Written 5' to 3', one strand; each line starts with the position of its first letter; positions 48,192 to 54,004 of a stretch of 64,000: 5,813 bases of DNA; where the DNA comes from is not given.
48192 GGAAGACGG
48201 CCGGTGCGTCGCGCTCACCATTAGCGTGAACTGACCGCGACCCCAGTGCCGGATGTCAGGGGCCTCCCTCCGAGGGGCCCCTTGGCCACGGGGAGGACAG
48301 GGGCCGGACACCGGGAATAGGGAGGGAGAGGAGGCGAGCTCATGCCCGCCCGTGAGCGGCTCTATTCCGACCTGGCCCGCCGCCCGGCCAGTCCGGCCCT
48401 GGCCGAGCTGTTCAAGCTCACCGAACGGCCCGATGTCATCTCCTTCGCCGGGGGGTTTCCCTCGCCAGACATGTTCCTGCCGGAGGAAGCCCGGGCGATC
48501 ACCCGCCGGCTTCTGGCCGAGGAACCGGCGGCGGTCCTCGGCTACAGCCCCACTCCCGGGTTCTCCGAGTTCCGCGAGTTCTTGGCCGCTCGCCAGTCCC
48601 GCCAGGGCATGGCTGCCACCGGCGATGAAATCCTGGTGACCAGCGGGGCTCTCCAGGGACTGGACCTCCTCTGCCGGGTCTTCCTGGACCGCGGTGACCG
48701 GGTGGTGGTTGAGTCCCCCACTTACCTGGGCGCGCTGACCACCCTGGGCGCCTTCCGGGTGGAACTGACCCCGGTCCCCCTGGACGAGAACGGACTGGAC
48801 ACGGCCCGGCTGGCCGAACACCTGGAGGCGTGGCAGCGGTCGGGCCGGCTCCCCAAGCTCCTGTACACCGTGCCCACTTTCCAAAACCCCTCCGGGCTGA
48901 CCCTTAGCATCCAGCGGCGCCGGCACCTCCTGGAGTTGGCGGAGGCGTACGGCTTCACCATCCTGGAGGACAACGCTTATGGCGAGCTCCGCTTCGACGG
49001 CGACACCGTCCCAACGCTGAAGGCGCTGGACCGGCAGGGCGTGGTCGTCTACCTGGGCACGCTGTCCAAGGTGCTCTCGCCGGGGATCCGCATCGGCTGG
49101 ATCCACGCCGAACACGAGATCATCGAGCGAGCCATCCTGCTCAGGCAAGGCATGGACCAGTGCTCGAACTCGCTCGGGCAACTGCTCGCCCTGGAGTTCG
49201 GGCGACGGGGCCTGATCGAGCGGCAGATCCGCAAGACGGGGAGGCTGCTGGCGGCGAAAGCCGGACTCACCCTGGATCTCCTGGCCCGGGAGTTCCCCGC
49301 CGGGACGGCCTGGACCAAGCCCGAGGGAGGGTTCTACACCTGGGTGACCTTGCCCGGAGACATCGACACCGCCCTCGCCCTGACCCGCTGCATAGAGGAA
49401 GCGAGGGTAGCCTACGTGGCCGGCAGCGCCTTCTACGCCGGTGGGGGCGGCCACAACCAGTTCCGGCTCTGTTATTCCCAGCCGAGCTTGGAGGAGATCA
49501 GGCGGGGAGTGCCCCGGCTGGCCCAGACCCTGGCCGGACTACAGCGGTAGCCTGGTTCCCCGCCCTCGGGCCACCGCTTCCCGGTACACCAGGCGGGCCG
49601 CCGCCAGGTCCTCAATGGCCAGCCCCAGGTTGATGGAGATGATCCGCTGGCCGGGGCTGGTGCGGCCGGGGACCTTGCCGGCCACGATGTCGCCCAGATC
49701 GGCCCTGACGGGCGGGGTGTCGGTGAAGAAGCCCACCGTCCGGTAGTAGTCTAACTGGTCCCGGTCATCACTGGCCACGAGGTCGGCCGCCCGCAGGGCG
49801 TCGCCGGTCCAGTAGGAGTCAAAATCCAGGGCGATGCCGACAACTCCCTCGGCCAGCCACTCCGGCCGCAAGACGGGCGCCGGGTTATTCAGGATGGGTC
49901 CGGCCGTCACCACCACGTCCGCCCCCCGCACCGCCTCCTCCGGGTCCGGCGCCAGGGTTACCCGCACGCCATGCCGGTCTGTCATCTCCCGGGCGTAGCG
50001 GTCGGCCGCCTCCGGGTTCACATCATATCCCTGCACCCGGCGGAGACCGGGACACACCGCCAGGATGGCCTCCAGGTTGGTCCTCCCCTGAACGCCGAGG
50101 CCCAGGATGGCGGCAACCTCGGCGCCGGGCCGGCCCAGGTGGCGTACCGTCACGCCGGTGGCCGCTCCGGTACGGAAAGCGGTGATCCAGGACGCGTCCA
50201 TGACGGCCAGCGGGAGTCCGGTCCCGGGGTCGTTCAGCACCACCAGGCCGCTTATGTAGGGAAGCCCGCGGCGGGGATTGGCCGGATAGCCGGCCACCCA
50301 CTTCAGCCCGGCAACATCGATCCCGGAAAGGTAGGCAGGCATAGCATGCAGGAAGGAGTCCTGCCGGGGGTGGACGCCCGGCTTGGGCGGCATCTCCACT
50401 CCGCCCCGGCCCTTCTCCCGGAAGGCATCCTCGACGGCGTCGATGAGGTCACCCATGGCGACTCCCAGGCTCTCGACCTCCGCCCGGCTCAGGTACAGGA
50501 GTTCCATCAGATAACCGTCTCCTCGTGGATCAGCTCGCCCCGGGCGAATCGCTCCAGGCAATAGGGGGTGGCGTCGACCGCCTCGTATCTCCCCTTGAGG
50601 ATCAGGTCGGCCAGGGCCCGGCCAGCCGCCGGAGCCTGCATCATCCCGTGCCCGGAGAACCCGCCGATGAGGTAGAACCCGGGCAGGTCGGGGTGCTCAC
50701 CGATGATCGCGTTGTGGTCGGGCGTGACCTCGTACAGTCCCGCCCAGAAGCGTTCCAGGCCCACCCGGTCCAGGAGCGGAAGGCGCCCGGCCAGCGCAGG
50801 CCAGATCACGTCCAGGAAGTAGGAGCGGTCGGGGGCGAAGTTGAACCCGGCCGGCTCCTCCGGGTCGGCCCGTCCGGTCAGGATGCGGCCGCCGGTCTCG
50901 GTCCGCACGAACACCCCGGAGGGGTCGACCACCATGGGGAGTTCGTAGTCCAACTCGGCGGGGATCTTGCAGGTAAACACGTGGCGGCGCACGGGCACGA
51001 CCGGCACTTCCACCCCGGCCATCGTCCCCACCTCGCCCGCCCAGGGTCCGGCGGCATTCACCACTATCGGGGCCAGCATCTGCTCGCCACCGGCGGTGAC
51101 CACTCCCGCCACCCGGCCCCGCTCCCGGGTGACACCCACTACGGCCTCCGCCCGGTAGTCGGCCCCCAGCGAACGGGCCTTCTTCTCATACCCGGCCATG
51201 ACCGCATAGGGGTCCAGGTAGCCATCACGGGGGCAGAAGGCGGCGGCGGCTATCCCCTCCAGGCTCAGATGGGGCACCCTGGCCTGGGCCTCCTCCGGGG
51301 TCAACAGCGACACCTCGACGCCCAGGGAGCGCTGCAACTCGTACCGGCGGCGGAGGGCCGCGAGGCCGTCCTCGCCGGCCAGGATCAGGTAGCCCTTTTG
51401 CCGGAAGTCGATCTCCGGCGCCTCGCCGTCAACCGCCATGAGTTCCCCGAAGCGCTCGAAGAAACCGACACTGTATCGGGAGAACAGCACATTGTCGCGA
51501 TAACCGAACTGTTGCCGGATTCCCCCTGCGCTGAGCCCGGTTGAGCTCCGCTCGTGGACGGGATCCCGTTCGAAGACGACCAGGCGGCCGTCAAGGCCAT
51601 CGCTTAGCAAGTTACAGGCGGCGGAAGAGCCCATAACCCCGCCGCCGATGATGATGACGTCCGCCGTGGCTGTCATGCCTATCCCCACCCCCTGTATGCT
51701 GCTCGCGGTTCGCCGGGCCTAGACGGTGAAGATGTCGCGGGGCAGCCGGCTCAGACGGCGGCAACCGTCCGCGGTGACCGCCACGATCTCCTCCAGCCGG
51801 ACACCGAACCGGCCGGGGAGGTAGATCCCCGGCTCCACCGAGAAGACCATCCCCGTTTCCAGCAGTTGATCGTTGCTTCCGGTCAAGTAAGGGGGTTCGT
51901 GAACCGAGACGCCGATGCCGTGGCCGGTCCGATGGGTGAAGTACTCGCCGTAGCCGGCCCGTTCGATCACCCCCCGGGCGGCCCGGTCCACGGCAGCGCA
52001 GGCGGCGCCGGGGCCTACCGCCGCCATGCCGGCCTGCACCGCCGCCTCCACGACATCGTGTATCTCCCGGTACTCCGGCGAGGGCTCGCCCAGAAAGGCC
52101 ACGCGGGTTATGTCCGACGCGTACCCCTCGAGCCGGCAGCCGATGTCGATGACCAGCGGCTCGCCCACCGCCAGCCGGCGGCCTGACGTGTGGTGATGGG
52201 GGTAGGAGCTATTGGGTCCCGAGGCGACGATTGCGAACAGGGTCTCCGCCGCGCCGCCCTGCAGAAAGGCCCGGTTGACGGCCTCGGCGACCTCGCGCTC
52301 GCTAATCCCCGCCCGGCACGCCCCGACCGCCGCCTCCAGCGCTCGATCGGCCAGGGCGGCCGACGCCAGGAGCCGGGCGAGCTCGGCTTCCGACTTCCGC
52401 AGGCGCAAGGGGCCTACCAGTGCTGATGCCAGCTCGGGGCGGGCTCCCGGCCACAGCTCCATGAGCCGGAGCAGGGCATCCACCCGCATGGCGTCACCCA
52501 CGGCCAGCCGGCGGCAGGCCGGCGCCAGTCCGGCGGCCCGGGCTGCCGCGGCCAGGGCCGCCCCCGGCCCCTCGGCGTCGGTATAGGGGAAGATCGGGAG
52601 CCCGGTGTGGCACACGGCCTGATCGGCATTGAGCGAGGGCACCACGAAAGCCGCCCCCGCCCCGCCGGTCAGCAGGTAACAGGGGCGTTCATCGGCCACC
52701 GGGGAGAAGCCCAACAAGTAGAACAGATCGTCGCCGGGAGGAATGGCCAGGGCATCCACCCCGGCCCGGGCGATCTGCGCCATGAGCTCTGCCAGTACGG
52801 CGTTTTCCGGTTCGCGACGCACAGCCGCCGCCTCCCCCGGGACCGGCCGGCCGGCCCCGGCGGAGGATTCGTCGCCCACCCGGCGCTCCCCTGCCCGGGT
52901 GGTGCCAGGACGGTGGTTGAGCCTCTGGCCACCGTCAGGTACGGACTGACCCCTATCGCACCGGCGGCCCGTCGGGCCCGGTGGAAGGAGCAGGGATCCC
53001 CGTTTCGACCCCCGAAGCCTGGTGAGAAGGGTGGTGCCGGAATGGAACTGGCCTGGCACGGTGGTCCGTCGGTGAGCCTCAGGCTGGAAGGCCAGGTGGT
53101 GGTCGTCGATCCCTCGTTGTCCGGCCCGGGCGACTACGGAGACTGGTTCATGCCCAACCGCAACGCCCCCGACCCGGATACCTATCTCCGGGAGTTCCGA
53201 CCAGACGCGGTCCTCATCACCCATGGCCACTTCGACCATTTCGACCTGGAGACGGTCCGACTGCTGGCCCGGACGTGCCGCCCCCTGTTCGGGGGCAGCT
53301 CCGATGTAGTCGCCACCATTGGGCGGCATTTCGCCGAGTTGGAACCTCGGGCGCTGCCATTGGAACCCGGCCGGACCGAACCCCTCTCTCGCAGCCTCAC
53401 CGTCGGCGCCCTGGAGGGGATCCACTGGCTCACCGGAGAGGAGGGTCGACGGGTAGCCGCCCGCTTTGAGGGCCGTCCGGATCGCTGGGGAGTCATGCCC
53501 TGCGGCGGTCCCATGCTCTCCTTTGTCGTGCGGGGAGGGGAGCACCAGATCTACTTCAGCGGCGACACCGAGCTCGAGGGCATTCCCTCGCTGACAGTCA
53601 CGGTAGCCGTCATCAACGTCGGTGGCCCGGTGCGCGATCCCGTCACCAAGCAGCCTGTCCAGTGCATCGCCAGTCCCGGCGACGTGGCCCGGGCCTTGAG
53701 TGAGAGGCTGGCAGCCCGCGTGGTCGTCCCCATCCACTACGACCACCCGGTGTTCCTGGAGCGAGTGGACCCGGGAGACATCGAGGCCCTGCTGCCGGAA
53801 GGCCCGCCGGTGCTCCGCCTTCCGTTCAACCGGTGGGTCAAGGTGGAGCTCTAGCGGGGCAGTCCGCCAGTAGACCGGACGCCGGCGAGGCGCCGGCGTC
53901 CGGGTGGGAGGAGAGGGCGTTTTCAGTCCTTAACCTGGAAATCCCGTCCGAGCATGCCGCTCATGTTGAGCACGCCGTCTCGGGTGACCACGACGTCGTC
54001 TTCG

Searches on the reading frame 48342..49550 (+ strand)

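Call 27: search_protein_families(library=pfam, proteins=[window:48342-49550:+], max_evalue=0.001)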
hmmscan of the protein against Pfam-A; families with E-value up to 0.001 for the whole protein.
window:48342-49550:+ (402 aa): 2 families
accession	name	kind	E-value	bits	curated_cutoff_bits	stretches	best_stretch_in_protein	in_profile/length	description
PF00155.27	Aminotran_1_2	-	4.9e-32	111.9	19.7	1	46-392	18-360/361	Aminotransferase class I and II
PF12897.13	Asp_aminotransf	-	1.2e-13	51.1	27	1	118-393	124-405/421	Aspartate amino-transferase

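Call 28: search_protein_families(library=ncbifam, proteins=[window:48342-49550:+], max_evalue=0.00001)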
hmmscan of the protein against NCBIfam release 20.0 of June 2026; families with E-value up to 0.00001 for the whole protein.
window:48342-49550:+ (402 aa): 58 families (the best 25 are shown)
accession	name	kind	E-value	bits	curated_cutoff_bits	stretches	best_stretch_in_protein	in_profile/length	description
NF052282.1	PLP_TF_PdxR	equivalog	3.9e-66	223.9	320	1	29-393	91-447/448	MocR-like pyridoxine biosynthesis transcription factor PdxR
NF052290.2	MocR_like_YczR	exception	1.7e-63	214.9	487.4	1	33-395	105-456/458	MocR-like transcription factor YczR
TIGR04461.1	endura_MppQ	equivalog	2.8e-49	168.2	540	1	50-399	32-382/392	enduracididine biosynthesis enzyme MppQ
NF052281.1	rhizopine_MocR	equivalog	3.7e-45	154.5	650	1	24-396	115-478/479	rhizopine catabolism transcriptional regulator MocR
NF041364.1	GntC_guanitoxin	equivalog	1.6e-41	142.4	415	1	43-394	9-354/356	guanitoxin biosynthesis PLP-dependent (S)-gamma-hydroxy-L-arginine cyclodehydratase GntC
NF052286.1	ecto_TF_EhuR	exception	3.1e-32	111.7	480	1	51-398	114-450/458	MocR-like ectoine utilization transcription factor EhuR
NF004770.0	PRK06108.1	subfamily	1.7e-30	106.1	422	1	68-398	69-393/396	pyridoxal phosphate-dependent aminotransferase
TIGR03947.1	viomycin_VioD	equivalog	4.7e-27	94.8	390.9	1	62-397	41-359/359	capreomycidine synthase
NF005305.0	PRK06836.1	equivalog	5.7e-27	95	376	1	41-397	43-391/396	pyridoxal phosphate-dependent aminotransferase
NF052285.1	GABA_TF_GabR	exception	1.3e-26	93.4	600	1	77-320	139-374/456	MocR-like transcriptional regulator GabR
NF005817.0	PRK07683.1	equivalog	5.2e-25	87.9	575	1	27-397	25-381/387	aminotransferase A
NF005744.0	PRK07568.1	subfamily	6.5e-22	77.9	389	1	59-397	53-390/398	pyridoxal phosphate-dependent aminotransferase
TIGR04544.1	3metArgNH2trans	equivalog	9.3e-22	77.6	350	1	61-265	45-242/366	beta-methylarginine biosynthesis bifunctional aminotransferase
NF005732.0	PRK07550.1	equivalog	1.2e-21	77.2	366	1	61-395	59-386/389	aminotransferase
NF041091.1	asp_aminotase_Arch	equivalog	2.6e-20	72.6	550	1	30-395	27-373/376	aspartate aminotransferase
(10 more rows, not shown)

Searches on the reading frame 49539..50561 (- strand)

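Call 27: search_protein_families(library=pfam, proteins=[window:49539-50561:-], max_evalue=0.001)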
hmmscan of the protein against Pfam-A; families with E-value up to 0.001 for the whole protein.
window:49539-50561:- (340 aa): 1 family
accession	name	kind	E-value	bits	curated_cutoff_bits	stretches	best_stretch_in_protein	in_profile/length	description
PF02423.21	OCD_Mu_crystall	-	3.2e-71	240.3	24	1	24-330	6-311/314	Ornithine cyclodeaminase/mu-crystallin family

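Call 28: search_protein_families(library=ncbifam, proteins=[window:49539-50561:-], max_evalue=0.00001)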
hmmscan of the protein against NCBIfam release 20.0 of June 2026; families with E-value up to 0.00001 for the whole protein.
window:49539-50561:- (340 aa): 13 families
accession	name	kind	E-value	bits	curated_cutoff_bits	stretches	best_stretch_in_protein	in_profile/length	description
TIGR02371.1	ala_DH_arch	equivalog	3.1e-64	217.2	409.15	1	21-338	2-322/325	alanine dehydrogenase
TIGR03944.1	dehyd_SbnB_fam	equivalog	1.2e-51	175.7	326.9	1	21-339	1-325/327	2,3-diaminopropionate biosynthesis protein SbnB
NF006379.0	PRK08618.1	equivalog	7.7e-47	160.2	417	1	22-240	2-216/326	ornithine cyclodeaminase family protein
NF004848.0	PRK06199.1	subfamily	3.2e-44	151.5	362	2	65-241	72-254/379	tyramine oxidase subunit B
NF006141.0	PRK08291.1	equivalog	1.9e-40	138.8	408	1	23-337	6-327/330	cyclodeaminase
TIGR02992.1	ectoine_eutC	equivalog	3.7e-40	138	471.65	1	27-336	7-323/326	ectoine utilization protein EutC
NF004793.0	PRK06141.1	equivalog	3.4e-31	108.4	322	1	34-240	13-213/314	bifunctional Delta(1)-pyrroline-2-carboxylate/Delta(1)-piperideine-2-carboxylate reductase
NF005762.1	PRK07589.1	equivalog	8.5e-30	103.8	350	1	36-338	22-318/334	ornithine cyclodeaminase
NF005603.0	PRK07340.1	equivalog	4.4e-24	85.3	266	1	38-222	20-199/307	delta(1)-pyrroline-2-carboxylate reductase family protein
NF045512.1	PyrPipCarbRedLhpI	equivalog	3.1e-20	72.6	400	1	35-220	13-192/298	bifunctional Delta(1)-pyrroline-2-carboxylate/Delta(1)-piperideine-2-carboxylate reductase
NF045643.1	ImmsucRedBhcD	equivalog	5.8e-20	71.9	500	1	82-338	58-319/321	iminosuccinate reductase BhcD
NF005011.0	PRK06407.1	subfamily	9e-19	67.8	337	1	22-325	3-295/302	ornithine cyclodeaminase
NF005296.0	PRK06823.1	equivalog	1e-17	64.1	438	1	39-327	18-311/315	ornithine cyclodeaminase family protein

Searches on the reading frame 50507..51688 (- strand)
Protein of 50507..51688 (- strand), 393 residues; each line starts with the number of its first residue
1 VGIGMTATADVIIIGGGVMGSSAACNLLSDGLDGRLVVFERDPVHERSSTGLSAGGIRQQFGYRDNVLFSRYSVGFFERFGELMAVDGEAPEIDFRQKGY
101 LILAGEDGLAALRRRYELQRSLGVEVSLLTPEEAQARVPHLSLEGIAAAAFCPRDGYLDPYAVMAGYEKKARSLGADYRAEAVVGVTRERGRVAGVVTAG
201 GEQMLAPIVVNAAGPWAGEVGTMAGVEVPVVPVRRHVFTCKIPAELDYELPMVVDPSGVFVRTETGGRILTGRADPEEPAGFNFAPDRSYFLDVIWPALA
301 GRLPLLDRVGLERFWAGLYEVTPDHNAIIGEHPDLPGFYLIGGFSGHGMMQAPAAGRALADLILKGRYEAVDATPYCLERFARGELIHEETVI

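Call 27: search_protein_families(library=pfam, proteins=[window:50507-51688:-], max_evalue=0.001)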
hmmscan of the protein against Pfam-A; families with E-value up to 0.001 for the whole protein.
window:50507-51688:- (393 aa): 2 families
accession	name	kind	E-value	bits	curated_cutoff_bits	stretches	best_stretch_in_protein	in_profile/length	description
PF01266.30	DAO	-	1.8e-69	235.4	27.9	1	10-362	1-353/353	FAD dependent oxidoreductase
PF01134.28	GIDA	-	0.00021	20.9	22.1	0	10-47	1-38/391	Glucose inhibited division protein A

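Call 28: search_protein_families(library=ncbifam, proteins=[window:50507-51688:-], max_evalue=0.00001)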
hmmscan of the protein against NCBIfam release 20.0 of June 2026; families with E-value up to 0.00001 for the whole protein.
window:50507-51688:- (393 aa): 13 families
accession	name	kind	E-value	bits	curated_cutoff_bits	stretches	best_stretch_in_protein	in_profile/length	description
TIGR02352.1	thiamin_ThiO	equivalog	6e-32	111.1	250.8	1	11-366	1-350/351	glycine oxidase ThiO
TIGR01373.1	soxB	subfamily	6.3e-31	107.6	529.45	1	8-389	30-407/407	sarcosine oxidase subunit beta family protein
NF008425.0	PRK11259.1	equivalog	1.7e-29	102.9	257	1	6-382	2-376/377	N-methyl-L-tryptophan oxidase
TIGR01377.1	soxA_mon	subfamily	2.4e-21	76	479.65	2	10-241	2-226/381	amino oxidase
NF001933.0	PRK00711.1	subfamily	1.5e-19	70.4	383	1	92-385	129-420/429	D-amino acid dehydrogenase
TIGR03377.1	glycerol3P_GlpA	equivalog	3.2e-16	59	552.8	1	98-234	81-221/530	anaerobic glycerol-3-phosphate dehydrogenase subunit GlpA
NF050086.1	pipecolate_AmaA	exception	3.7e-14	52.2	600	1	7-212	24-232/425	L-pipecolate oxidase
NF002480.1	PRK01747.1-1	equivalog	7.6e-13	47.7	540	1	7-268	247-499/645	bifunctional tRNA (5-methylaminomethyl-2-thiouridine)(34)-methyltransferase MnmC2/FAD-dependent 5-carboxymethylaminomethyl-2-thiouridine(34)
NF008726.1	PRK11728.1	equivalog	2.2e-12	46.5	299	1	10-238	2-225/389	L-2-hydroxyglutarate oxidase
TIGR03364.1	HpnW_proposed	hypoth_equivalog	1.9e-10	40.3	285.1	1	10-165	2-149/365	TIGR03364 family FAD-dependent oxidoreductase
NF008313.0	PRK11101.1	equivalog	2.5e-10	39.5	425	1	7-234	7-230/548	anaerobic glycerol-3-phosphate dehydrogenase subunit A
NF033460.1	glycerol3P_ox_II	equivalog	1.8e-09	37.2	460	1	9-227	2-218/361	type 2 glycerol-3-phosphate oxidase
TIGR03197.1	MnmC_Cterm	equivalog_domain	1.8e-07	30.6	174.2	0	10-223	1-209/400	FAD-dependent 5-carboxymethylaminomethyl-2-thiouridine(34) oxidoreductase MnmC1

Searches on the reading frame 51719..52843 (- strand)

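Call 27: search_protein_families(library=pfam, proteins=[window:51719-52843:-], max_evalue=0.001)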
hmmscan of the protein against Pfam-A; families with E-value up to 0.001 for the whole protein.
window:51719-52843:- (374 aa): 2 families
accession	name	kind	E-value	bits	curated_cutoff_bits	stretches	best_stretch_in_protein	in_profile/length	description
PF00557.29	Peptidase_M24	-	4.6e-66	223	23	1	159-358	4-208/208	Metallopeptidase family M24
PF01321.24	Creatinase_N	-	1.4e-08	35.7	22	1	19-147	4-126/128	Creatinase/Prolidase N-terminal domain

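Call 28: search_protein_families(library=ncbifam, proteins=[window:51719-52843:-], max_evalue=0.00001)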
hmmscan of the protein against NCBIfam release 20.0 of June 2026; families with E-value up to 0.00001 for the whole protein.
window:51719-52843:- (374 aa): 14 families
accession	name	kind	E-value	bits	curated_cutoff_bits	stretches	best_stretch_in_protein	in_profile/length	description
NF040821.1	dipep_PepQ_Arch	equivalog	2.9e-55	187.7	630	1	19-371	5-345/346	Xaa-Pro dipeptidase PepQ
NF007310.0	PRK09795.1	equivalog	2.9e-52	177.7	393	1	137-372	115-356/361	aminopeptidase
NF038259.1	ectoine_DoeA_2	exception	1.7e-24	86.3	575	1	144-371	148-383/386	ectoine hydrolase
NF008131.0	PRK10879.1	equivalog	4.5e-24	85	465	2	143-287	167-313/438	Xaa-Pro aminopeptidase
NF011174.0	PRK14576.1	subfamily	4.4e-22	78.5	487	1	132-371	160-401/405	putative endopeptidase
NF011720.0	PRK15173.1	subfamily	6e-20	71.5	420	1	140-372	106-340/343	peptidase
NF011173.0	PRK14575.1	equivalog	7.2e-20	71.3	850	1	140-372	169-403/406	putative peptidase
TIGR02993.1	ectoine_eutD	equivalog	4.4e-18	65.6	613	1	123-372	132-388/391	ectoine hydrolase DoeA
TIGR00500.1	met_pdase_I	equivalog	1.2e-16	61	171.35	1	151-340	5-203/247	type I methionyl aminopeptidase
NF010133.0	PRK13607.1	equivalog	4.7e-13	48.8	339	1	146-286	158-298/443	Xaa-Pro dipeptidase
NF008970.0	PRK12318.1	equivalog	3.9e-12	46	267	1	221-342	123-246/291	methionyl aminopeptidase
NF043017.1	DimsulpropLyDddP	equivalog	1.7e-07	30.4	600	1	171-370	232-439/443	dimethylsulfonioproprionate lyase DddP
NF009533.0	PRK12897.1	equivalog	3.1e-07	30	488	1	197-360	59-225/248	type I methionyl aminopeptidase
TIGR00501.1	met_pdase_II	equivalog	7.2e-06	25.8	222.65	1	162-338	12-189/295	type II methionyl aminopeptidase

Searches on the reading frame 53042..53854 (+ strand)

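Call 27: search_protein_families(library=pfam, proteins=[window:53042-53854:+], max_evalue=0.001)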
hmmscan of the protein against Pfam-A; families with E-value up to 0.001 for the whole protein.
window:53042-53854:+ (270 aa): 3 families
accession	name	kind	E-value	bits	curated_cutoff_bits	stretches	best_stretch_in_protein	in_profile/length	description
PF12706.13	Lactamase_B_2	-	1.1e-13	51.8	27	1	20-233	3-200/200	Beta-lactamase superfamily domain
PF13483.12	Lactamase_B_3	-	4.9e-10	40.1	24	1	2-232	1-160/160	Beta-lactamase superfamily domain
PF00753.33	Lactamase_B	-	1e-08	35.8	22.7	1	13-67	11-57/196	Metallo-beta-lactamase superfamily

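Call 28: search_protein_families(library=ncbifam, proteins=[window:53042-53854:+], max_evalue=0.00001)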
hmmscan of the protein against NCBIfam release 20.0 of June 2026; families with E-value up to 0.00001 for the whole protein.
window:53042-53854:+ (270 aa): 1 family
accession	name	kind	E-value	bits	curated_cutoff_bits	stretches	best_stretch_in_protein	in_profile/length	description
NF001911.0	PRK00685.1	equivalog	8.1e-11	41.8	144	1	1-78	1-64/228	metal-dependent hydrolase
